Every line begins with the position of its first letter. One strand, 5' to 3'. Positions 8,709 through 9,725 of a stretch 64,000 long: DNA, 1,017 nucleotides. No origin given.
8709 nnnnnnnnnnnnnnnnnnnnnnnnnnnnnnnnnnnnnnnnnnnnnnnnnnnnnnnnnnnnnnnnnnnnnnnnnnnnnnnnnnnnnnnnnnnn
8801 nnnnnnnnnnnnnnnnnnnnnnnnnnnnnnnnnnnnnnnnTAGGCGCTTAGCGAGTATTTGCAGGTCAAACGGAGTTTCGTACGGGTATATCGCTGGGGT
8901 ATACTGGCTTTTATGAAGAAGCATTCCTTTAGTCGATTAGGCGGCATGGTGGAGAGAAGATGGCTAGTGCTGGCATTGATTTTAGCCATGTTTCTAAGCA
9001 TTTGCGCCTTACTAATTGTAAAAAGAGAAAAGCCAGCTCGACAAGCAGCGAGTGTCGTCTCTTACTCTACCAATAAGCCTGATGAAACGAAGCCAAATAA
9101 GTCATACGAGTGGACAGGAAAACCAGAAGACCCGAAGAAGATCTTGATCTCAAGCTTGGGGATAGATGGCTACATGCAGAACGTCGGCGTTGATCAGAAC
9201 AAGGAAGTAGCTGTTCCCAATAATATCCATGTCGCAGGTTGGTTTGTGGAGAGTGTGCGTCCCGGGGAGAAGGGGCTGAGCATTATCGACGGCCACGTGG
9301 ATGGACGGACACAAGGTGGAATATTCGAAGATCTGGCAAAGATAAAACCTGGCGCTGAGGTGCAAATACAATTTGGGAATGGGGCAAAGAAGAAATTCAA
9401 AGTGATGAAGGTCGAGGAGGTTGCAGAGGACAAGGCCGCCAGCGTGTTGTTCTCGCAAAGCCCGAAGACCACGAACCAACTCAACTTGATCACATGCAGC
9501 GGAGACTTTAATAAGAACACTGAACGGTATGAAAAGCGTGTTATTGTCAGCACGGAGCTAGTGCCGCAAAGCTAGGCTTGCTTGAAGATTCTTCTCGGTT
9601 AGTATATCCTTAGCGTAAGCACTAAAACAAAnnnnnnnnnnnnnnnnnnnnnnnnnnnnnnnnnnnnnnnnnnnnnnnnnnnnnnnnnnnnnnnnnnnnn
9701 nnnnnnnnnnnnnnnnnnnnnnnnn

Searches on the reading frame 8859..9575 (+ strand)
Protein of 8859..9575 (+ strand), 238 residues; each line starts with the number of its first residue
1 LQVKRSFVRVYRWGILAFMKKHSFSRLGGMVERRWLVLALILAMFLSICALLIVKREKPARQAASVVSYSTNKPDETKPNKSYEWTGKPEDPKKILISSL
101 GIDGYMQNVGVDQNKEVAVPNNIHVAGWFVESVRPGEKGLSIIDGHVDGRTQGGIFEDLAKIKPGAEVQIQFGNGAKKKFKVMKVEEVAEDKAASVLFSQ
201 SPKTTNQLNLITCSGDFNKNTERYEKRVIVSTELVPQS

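Call 19: search_protein_families(library=pfam, proteins=[window:8859-9575:+], max_evalue=0.001)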
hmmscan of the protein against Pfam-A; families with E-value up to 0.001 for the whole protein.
window:8859-9575:+ (238 aa): 1 family
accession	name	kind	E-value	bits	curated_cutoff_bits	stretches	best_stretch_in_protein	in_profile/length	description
PF04203.18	Sortase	-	1.4e-18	67.3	26.6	1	111-235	12-125/125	Sortase domain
